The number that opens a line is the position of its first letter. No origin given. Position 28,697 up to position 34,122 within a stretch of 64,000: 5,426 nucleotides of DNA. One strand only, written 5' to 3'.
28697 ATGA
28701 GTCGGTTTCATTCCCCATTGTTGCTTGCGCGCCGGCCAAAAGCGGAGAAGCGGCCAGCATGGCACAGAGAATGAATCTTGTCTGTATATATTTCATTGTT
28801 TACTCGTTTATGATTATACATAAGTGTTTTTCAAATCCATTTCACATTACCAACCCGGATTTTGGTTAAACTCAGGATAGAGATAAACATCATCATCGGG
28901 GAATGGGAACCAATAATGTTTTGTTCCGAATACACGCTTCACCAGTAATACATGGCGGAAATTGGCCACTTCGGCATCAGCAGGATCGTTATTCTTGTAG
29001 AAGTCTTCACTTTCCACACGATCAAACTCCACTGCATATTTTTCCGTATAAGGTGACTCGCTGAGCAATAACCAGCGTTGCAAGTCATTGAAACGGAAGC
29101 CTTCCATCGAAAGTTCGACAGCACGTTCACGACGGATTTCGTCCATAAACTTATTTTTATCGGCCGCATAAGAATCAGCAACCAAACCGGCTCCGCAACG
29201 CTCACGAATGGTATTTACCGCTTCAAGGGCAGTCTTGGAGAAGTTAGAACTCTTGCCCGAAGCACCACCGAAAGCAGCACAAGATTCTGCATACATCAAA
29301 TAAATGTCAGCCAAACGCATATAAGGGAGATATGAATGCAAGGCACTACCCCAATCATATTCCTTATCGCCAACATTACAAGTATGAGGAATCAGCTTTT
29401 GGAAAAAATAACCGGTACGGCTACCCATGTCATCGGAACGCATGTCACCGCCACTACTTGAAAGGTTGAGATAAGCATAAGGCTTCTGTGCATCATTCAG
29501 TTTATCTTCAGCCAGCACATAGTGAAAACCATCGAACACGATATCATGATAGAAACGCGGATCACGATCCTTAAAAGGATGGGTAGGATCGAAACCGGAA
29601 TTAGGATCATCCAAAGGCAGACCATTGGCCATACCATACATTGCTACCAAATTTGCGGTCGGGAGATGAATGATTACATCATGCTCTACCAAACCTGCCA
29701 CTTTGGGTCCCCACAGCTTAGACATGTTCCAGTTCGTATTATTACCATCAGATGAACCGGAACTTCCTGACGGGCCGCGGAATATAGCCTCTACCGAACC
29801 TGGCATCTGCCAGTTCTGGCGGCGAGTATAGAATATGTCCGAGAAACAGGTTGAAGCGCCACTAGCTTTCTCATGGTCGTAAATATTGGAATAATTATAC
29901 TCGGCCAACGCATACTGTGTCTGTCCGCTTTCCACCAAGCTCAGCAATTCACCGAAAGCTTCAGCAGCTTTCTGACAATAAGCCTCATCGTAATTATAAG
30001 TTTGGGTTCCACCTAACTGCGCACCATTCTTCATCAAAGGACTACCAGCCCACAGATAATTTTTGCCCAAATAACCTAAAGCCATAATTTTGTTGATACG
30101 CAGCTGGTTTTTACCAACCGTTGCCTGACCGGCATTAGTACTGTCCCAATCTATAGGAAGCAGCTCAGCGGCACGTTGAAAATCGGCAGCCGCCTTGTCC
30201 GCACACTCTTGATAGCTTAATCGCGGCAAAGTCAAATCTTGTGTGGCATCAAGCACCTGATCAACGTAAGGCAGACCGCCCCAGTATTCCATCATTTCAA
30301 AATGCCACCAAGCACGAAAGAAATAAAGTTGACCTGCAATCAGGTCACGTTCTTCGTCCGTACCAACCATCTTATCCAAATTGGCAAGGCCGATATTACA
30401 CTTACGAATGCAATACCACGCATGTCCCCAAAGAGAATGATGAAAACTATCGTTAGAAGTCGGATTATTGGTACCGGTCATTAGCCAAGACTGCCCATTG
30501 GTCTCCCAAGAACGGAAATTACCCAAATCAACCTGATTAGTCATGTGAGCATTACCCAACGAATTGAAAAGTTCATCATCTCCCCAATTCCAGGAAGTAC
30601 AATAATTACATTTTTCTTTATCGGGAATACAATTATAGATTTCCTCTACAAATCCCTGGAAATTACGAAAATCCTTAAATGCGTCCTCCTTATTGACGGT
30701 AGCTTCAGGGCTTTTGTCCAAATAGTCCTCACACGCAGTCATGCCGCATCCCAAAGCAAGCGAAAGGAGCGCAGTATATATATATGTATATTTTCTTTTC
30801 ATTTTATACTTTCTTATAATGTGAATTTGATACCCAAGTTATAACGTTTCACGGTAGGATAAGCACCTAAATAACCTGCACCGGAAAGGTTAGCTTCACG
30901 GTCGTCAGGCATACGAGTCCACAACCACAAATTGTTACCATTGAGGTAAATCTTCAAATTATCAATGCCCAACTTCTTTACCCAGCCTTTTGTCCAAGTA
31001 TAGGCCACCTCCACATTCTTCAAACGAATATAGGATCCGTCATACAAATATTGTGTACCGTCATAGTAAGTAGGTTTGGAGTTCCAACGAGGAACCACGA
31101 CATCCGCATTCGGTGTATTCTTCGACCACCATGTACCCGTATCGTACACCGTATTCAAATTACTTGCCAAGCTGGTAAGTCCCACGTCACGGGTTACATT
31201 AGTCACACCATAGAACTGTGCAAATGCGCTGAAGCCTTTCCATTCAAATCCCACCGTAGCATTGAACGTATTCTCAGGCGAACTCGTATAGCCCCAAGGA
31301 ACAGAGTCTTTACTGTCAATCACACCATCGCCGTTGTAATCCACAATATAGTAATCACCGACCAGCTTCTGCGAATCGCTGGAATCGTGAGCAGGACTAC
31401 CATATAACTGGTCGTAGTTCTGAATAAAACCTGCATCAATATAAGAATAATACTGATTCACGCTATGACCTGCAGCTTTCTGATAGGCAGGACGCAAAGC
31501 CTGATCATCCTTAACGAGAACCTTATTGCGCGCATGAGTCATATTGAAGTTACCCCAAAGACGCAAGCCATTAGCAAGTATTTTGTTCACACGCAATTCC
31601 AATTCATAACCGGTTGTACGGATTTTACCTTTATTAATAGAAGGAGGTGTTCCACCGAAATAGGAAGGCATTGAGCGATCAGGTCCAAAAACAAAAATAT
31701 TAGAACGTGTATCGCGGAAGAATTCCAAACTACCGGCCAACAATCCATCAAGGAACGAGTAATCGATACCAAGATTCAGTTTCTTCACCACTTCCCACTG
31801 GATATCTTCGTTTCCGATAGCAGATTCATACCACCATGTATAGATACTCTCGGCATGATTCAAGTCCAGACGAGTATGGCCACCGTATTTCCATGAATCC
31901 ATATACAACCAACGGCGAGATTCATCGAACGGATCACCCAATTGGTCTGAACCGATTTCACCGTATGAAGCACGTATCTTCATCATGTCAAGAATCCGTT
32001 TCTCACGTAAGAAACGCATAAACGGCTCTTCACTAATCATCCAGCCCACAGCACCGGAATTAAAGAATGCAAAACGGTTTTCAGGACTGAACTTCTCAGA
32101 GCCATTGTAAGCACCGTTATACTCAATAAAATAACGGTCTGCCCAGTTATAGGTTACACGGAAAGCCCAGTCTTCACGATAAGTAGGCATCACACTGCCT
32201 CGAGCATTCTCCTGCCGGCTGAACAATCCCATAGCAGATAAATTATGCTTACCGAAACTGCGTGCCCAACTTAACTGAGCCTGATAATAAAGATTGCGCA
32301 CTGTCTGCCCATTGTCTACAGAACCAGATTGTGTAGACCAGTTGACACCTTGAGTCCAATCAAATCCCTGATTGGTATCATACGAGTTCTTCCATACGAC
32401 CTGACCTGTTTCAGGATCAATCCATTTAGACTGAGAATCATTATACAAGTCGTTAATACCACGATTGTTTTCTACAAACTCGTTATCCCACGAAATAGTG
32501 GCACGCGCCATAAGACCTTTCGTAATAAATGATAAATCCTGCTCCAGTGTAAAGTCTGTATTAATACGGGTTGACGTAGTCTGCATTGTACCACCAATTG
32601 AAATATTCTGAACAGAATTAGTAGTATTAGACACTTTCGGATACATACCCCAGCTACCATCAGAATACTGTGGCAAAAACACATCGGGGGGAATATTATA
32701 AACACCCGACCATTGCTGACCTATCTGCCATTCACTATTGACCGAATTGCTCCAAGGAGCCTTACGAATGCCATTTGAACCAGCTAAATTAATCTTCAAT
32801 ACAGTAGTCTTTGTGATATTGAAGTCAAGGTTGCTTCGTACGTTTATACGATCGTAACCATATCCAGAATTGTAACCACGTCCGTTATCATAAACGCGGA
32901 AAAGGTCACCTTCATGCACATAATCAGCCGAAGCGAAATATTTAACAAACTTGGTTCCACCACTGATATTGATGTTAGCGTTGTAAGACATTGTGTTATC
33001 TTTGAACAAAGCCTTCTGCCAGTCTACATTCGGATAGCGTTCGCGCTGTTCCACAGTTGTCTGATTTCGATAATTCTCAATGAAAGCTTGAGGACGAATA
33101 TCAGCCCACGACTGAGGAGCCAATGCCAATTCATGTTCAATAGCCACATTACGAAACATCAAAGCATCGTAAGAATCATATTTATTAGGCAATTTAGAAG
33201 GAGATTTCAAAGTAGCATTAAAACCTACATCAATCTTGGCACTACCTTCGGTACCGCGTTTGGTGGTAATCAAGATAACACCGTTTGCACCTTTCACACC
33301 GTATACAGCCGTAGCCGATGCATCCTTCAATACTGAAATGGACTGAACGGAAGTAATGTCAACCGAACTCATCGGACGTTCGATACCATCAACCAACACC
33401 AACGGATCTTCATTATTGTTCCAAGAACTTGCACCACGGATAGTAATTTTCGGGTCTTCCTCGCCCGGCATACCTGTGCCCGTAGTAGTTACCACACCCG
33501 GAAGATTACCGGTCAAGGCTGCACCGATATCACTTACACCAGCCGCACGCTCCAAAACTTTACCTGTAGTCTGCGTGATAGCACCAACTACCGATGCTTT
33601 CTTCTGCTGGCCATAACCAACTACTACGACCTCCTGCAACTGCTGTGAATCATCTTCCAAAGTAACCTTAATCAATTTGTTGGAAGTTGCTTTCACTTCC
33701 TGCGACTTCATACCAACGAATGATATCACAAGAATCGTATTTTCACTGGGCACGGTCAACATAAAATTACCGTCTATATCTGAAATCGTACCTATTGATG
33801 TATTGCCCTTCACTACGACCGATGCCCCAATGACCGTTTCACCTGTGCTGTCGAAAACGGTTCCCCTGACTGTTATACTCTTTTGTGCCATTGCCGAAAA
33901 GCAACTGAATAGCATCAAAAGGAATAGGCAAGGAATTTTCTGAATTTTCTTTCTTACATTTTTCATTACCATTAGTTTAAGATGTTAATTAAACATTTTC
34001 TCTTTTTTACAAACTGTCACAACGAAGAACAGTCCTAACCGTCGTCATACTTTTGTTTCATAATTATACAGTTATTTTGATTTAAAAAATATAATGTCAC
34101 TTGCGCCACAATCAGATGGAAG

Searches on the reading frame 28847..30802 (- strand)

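Call 5: search_protein_families(library=pfam, proteins=[window:28847-30802:-], max_evalue=0.00001)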
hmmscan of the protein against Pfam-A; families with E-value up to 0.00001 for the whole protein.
window:28847-30802:- (651 aa): 2 families
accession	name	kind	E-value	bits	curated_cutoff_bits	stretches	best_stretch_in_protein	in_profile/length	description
PF07980.17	SusD_RagB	-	2.2e-47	162.6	23.1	1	338-651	2-297/297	SusD family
PF14322.12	SusD-like_3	-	1.7e-19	71.2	27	1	26-223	1-173/191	Starch-binding associating with outer membrane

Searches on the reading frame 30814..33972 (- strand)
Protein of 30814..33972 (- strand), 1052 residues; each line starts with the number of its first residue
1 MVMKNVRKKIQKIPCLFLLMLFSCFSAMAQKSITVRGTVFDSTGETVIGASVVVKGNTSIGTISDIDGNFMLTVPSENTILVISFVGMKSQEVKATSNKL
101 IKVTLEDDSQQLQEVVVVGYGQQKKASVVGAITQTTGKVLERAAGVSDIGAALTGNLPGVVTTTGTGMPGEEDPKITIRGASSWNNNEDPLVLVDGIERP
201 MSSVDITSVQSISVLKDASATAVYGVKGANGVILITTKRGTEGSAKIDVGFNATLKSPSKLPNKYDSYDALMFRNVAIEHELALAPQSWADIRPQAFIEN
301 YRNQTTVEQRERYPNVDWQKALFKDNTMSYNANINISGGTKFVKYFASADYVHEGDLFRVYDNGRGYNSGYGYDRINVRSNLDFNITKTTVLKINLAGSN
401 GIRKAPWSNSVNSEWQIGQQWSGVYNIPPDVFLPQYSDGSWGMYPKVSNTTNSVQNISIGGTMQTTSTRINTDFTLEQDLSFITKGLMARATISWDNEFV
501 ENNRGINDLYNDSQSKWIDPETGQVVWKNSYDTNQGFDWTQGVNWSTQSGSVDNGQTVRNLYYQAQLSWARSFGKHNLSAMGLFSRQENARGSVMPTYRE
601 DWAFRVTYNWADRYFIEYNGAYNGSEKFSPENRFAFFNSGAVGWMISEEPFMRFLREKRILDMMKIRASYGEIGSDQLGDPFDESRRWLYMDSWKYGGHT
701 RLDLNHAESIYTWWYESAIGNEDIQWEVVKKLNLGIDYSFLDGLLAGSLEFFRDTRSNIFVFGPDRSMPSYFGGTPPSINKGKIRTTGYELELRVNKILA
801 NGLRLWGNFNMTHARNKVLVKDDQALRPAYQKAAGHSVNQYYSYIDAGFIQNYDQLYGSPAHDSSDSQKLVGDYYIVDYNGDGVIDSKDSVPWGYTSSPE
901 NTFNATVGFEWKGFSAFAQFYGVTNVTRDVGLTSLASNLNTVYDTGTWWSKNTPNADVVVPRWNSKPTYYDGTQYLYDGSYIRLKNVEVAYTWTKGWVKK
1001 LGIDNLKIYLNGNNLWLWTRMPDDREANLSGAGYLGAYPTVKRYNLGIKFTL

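Call 5: search_protein_families(library=pfam, proteins=[window:30814-33972:-], max_evalue=0.00001)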
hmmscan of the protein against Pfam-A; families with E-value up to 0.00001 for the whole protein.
window:30814-33972:- (1052 aa): 3 families
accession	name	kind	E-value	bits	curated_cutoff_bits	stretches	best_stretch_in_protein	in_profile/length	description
PF13715.12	CarbopepD_reg_2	-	3.8e-17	62.5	32.2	1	35-117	1-88/88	CarboxypepD_reg-like domain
PF07715.20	Plug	-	5.7e-14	53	23.9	1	125-232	2-107/107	TonB-dependent Receptor Plug Domain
PF13620.12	CarboxypepD_reg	-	4.5e-09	37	32.3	1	34-94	1-65/82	Carboxypeptidase regulatory-like domain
